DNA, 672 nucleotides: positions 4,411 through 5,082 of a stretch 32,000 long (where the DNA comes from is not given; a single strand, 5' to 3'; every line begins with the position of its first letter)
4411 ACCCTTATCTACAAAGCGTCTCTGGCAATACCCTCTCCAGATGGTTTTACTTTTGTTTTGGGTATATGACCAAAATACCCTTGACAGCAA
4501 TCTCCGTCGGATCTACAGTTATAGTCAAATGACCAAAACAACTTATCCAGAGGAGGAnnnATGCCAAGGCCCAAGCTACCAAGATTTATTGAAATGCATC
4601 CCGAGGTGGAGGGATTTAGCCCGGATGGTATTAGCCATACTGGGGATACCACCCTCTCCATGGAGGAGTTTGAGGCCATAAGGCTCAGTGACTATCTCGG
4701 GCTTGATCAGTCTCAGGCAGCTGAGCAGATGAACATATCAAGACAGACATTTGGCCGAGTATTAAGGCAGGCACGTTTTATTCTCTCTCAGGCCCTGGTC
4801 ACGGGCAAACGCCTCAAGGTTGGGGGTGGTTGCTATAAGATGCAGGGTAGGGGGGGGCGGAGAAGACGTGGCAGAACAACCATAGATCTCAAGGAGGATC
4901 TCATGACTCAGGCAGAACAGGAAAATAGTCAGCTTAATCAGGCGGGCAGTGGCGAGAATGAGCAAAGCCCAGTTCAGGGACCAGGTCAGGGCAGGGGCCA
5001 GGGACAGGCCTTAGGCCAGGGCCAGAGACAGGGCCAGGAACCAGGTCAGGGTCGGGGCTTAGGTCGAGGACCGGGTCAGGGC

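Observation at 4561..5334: DUF134-type HTH protein fused in frame to a GQG(L/R)GQ repeat array, with an internal RBS and ATG retained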

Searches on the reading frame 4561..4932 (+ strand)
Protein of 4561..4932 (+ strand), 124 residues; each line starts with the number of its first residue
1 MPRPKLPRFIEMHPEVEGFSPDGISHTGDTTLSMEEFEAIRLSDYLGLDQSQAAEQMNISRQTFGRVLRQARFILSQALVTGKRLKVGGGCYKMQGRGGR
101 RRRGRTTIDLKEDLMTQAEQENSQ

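Call 3: search_protein_families(library=pfam, proteins=[window:4561-4890:+], max_evalue=1)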
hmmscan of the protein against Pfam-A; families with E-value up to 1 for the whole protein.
window:4561-4890:+ (110 aa): 15 families
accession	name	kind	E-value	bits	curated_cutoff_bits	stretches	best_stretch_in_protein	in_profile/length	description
PF02001.22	DUF134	-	1.1e-23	84.1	27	1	3-94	6-97/98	Protein of unknown function DUF134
PF08281.18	Sigma70_r4_2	-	2.2e-05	24.5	25.7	1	32-72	11-51/54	Sigma-70, region 4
PF20432.4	Xre-like-HTH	-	4.8e-05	24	25.8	1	40-77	16-52/63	Antitoxin Xre-like helix-turn-helix domain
PF13384.12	HTH_23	-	0.0036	17.5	24.6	1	37-70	8-40/50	Homeodomain-like domain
PF04545.22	Sigma70_r4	-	0.0089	16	24.1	1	31-64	4-37/50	Sigma-70, region 4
PF02954.25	HTH_8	-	0.011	15.9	22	1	49-68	20-39/42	Bacterial regulatory protein, Fis family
PF13551.12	HTH_29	-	0.026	15.1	28.1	1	47-69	11-34/64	Winged helix-turn helix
PF13518.12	HTH_28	-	0.028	14.9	25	1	49-72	14-37/52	Helix-turn-helix domain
PF13560.12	HTH_31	-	0.053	14.3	27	1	46-72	13-39/64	Helix-turn-helix domain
PF02796.21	HTH_7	-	0.079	13.5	23.8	1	51-69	25-43/45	Helix-turn-helix domain of resolvase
PF07638.17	Sigma70_ECF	-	0.093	13.1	21.1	1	33-79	137-183/185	ECF sigma factor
PF18090.7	SoPB_HTH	-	0.11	13.1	27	1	39-72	11-44/75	Centromere-binding protein HTH domain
PF04967.18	HTH_10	-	0.15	12.4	23.1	1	54-71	30-47/53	HTH DNA binding domain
PF02042.20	RWP-RK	-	0.18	12.2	29.3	1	41-70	6-35/49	RWP-RK domain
PF22233.2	PhyR_sigma-like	-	0.19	12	27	0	49-71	21-43/50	Response regulator PhyR, sigma-like domain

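Call 29: find_related_loci(query=window:4561-4932:+, collection=metagenome_contigs, flank=2500)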
Query seq(124 aa) (124 aa) in metagenome_contigs; peptide patterns used: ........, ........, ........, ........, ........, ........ (x = any residue, [..] = any of these).
150 stretches matched a pattern; 25 encode a relative of the query (tblastn E <= 1e-3); 25 distinct loci.
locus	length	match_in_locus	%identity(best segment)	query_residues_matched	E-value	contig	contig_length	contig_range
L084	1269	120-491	67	1-123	3e-52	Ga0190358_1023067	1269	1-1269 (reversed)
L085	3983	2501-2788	50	1-94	6e-25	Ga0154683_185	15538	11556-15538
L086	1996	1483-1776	46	1-98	6e-25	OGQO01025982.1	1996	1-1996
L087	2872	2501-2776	49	1-90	2e-24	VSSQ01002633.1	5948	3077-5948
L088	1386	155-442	47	1-94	2e-24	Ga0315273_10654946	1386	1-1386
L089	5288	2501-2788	47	1-94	1e-23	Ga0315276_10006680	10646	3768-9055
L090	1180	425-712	46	1-94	4e-23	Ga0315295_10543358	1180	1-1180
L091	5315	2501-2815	45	1-103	6e-23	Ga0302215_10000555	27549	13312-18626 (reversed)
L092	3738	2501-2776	47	1-90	3e-22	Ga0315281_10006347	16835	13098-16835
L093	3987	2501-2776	46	1-90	4e-22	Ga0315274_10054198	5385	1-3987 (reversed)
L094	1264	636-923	46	1-94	8e-22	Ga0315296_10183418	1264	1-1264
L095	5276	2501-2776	46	1-90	3e-22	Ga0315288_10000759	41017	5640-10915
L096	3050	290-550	47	3-87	5e-20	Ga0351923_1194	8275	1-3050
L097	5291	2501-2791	44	1-95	1e-19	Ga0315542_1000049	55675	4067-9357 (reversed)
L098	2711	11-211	54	28-94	1e-19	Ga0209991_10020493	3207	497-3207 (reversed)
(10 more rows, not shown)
